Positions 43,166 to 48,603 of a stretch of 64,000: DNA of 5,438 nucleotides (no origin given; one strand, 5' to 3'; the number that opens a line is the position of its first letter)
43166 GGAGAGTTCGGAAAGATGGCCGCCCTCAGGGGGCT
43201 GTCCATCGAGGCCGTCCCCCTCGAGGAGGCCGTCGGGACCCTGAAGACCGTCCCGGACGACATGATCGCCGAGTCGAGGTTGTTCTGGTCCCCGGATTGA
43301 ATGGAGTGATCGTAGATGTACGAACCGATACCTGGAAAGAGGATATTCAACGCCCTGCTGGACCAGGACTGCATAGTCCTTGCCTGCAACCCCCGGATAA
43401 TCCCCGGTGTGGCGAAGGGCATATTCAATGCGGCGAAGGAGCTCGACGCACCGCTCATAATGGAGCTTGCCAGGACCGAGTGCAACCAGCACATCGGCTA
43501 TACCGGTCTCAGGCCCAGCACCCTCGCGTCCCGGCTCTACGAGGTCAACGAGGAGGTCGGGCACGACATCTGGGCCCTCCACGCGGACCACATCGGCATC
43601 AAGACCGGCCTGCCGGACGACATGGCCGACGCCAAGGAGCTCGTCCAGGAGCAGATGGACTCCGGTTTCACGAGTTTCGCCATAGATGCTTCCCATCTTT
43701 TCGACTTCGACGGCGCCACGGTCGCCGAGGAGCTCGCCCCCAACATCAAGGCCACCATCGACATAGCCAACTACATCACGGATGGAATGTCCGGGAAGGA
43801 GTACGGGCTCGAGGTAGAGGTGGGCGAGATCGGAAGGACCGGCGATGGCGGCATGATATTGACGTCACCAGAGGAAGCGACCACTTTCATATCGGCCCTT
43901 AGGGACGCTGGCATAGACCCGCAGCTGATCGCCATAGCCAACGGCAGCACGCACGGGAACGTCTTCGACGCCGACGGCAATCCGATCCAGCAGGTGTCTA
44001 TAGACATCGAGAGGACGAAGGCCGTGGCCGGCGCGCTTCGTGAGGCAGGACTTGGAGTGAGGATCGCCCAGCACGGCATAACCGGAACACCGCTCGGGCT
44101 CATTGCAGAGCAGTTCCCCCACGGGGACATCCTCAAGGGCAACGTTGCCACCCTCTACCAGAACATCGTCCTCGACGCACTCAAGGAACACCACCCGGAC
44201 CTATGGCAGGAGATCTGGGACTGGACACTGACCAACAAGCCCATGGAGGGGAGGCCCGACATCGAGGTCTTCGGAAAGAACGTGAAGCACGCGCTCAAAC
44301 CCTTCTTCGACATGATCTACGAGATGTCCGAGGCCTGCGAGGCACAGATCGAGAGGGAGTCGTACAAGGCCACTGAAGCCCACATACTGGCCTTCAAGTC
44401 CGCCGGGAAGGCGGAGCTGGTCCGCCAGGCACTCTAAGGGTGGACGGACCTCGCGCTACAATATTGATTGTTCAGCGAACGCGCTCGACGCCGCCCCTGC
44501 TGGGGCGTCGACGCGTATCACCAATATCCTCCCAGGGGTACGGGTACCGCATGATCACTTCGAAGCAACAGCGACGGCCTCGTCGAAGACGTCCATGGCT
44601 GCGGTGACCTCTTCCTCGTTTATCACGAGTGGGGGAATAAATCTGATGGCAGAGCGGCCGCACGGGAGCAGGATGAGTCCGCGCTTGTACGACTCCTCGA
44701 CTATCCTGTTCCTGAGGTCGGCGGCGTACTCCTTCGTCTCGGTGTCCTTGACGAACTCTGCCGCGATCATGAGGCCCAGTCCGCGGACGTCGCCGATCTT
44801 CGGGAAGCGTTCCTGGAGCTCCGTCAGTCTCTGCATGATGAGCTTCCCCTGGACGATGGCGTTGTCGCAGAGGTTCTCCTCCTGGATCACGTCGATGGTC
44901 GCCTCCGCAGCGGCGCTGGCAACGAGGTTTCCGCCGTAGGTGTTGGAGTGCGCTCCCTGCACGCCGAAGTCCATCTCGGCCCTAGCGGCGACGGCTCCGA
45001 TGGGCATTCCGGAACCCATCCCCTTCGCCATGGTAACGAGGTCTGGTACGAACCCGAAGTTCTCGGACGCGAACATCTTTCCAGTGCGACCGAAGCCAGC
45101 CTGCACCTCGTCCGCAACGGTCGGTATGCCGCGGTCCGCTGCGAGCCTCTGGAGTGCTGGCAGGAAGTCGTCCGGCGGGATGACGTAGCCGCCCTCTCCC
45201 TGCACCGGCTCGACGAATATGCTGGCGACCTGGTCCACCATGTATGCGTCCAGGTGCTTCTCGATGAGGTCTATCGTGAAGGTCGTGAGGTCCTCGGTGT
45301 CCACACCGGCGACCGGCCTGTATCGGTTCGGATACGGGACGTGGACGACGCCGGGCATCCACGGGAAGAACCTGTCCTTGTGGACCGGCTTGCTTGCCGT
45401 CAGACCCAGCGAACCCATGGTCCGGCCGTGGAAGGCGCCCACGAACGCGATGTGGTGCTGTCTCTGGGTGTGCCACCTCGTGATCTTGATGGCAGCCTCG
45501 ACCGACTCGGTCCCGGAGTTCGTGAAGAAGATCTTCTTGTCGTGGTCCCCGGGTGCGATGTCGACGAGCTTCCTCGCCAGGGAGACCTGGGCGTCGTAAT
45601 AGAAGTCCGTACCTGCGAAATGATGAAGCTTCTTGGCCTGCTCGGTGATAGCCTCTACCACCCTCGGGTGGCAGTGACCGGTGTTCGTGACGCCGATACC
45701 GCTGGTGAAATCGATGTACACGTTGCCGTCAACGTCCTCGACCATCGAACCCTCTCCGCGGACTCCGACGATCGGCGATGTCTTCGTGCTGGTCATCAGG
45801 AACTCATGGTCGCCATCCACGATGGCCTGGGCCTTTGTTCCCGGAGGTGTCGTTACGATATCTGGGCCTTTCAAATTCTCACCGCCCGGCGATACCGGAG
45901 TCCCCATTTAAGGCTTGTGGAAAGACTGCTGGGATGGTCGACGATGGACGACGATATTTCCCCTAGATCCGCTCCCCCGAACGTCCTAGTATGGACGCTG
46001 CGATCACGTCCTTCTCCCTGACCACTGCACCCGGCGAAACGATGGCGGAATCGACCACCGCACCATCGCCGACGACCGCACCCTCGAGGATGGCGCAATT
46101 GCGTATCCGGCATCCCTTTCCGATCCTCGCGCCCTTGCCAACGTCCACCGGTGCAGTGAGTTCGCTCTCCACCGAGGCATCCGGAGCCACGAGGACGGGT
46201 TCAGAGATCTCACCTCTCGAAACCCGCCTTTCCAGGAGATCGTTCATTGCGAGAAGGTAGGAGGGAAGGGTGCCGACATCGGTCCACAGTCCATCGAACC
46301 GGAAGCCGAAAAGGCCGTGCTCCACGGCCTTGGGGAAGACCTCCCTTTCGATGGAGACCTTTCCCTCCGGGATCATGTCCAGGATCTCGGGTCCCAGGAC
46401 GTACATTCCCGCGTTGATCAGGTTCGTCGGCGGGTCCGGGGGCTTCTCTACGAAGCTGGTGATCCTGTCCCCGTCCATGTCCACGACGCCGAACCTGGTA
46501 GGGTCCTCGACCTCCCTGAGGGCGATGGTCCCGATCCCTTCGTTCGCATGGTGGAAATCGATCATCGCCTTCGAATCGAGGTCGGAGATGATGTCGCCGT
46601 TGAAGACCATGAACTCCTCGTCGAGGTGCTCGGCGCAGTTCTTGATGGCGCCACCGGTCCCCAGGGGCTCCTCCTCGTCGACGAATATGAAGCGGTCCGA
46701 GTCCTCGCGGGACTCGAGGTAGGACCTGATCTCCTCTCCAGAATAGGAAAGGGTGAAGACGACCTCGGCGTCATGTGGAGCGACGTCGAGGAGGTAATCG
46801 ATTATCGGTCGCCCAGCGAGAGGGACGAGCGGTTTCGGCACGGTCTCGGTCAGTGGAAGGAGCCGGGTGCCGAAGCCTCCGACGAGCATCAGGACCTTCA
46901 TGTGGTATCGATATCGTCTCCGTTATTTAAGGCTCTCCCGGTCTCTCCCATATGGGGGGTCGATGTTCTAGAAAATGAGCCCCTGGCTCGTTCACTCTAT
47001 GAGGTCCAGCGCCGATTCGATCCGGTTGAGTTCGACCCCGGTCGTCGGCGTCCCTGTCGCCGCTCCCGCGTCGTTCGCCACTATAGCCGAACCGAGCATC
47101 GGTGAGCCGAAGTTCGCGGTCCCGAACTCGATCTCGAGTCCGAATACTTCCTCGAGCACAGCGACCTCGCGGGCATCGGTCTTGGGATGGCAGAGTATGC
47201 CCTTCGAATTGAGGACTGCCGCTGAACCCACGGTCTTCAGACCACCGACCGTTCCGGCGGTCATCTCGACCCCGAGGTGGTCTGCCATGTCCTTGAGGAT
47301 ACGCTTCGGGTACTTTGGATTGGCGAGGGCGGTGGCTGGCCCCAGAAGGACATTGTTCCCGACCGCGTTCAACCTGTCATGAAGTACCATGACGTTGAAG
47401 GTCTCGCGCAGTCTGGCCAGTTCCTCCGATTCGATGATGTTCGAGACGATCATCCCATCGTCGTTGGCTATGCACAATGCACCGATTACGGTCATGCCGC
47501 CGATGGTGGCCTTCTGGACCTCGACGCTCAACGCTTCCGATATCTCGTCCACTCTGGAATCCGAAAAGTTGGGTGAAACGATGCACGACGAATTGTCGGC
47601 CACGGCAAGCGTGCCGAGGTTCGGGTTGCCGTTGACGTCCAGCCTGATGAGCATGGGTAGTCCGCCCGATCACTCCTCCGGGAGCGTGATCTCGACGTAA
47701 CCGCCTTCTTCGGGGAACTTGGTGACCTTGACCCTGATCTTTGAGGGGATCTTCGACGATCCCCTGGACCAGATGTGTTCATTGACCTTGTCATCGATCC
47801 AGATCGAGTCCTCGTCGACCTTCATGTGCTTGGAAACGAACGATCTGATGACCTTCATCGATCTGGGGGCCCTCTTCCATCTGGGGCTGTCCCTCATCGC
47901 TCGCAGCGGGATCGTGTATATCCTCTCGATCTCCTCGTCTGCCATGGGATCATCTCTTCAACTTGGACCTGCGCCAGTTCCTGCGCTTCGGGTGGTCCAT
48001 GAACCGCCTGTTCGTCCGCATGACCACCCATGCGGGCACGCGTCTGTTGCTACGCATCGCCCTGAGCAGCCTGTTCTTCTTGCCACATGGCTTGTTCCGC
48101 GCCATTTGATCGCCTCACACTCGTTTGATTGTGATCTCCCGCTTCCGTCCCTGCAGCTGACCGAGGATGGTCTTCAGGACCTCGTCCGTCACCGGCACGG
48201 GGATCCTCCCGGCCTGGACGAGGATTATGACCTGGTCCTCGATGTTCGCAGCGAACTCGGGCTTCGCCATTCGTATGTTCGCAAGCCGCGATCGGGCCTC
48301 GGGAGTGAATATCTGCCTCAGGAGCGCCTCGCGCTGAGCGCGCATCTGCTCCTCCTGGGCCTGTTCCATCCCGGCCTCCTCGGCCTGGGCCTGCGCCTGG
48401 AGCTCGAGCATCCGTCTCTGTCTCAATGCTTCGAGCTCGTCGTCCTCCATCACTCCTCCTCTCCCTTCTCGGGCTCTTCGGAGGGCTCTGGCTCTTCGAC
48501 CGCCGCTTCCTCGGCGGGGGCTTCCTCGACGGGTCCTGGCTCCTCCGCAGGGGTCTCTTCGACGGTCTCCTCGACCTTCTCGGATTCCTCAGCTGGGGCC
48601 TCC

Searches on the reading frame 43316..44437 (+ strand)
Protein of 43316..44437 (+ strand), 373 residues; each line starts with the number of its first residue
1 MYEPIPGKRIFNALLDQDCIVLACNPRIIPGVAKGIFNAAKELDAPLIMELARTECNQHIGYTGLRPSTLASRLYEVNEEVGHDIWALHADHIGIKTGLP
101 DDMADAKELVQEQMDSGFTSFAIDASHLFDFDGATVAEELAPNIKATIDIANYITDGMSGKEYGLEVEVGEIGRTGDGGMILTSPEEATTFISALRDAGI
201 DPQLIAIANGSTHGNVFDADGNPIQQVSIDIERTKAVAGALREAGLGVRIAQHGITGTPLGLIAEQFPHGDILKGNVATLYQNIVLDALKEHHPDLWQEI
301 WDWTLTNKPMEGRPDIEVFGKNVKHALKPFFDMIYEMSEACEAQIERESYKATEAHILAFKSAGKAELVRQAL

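Call 51: search_protein_families(library=pfam, max_evalue=0.00001, proteins=[window:43316-44437:+])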
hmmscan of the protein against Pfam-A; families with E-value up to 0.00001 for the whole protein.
window:43316-44437:+ (373 aa): 2 families
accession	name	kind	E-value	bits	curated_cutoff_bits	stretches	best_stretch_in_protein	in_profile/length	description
PF01116.26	F_bP_aldolase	-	7.3e-25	88.5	25.5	1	32-311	27-246/277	Fructose-bisphosphate aldolase class-II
PF08013.17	GatZ_KbaZ-like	-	2.3e-07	30.3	26.7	1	32-141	26-141/420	D-tagatose-1,6-bisphosphate aldolase subunit GatZ/KbaZ-like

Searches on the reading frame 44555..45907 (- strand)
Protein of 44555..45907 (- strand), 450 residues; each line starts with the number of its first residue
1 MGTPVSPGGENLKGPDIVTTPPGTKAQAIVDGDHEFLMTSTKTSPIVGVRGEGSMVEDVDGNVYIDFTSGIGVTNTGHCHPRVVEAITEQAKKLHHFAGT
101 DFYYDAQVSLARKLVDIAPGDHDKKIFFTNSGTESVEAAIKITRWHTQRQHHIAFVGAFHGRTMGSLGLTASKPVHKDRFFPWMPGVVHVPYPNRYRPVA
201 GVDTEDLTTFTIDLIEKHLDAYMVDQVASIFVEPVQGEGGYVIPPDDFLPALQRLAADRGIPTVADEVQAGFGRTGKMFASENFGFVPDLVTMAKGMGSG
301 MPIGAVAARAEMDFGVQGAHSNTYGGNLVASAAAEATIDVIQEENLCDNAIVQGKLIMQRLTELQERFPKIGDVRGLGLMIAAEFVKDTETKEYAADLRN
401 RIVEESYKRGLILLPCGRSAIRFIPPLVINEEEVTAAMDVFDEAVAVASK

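Call 51: search_protein_families(library=pfam, max_evalue=0.00001, proteins=[window:44555-45907:-])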
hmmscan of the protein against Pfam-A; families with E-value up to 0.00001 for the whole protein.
window:44555-45907:- (450 aa): 1 family
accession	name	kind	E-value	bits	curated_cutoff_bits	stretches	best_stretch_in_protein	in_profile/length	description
PF00202.27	Aminotran_3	-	2.5e-117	392.4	30.5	1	45-445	10-403/403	Aminotransferase class-III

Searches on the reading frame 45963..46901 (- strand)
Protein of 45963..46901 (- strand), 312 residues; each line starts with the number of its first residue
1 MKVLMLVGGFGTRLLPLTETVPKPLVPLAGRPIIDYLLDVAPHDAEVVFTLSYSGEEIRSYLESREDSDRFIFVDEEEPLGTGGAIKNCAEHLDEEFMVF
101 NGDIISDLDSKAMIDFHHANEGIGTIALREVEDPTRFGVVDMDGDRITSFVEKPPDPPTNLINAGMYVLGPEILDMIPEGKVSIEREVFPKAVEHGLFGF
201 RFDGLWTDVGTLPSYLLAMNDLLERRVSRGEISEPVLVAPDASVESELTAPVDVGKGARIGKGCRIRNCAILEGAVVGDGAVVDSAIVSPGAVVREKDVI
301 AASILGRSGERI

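Call 51: search_protein_families(library=pfam, max_evalue=0.00001, proteins=[window:45963-46901:-])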
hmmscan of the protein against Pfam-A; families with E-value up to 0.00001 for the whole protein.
window:45963-46901:- (312 aa): 3 families
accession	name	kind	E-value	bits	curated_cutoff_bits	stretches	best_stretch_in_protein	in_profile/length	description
PF00483.29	NTP_transferase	-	4.1e-40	138.3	21.2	1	3-224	2-244/245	Nucleotidyl transferase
PF25084.1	LbH_EIF2B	-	1e-07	32.3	54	1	231-302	17-89/105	EIF2B subunit epsilon LbH domain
PF12804.13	NTP_transf_3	-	4e-06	27.6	27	1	4-104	2-96/160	MobA-like NTP transferase domain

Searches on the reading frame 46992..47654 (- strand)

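Call 51: search_protein_families(library=pfam, max_evalue=0.00001, proteins=[window:46992-47654:-])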
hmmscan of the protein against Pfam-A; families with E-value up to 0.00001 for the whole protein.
window:46992-47654:- (220 aa): 1 family
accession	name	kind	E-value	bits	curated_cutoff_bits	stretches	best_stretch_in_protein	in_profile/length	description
PF01912.23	eIF-6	-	1.9e-56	191.1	25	1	4-198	1-197/197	eIF-6 family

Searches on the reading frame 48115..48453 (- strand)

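Call 51: search_protein_families(library=pfam, max_evalue=0.00001, proteins=[window:48115-48453:-])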
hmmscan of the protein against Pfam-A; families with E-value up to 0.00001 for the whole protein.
window:48115-48453:- (112 aa): 1 family
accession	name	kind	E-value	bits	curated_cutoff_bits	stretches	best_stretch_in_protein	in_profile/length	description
PF01984.25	dsDNA_bind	-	2.1e-28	99.1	26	1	10-110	1-102/106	Double-stranded DNA-binding domain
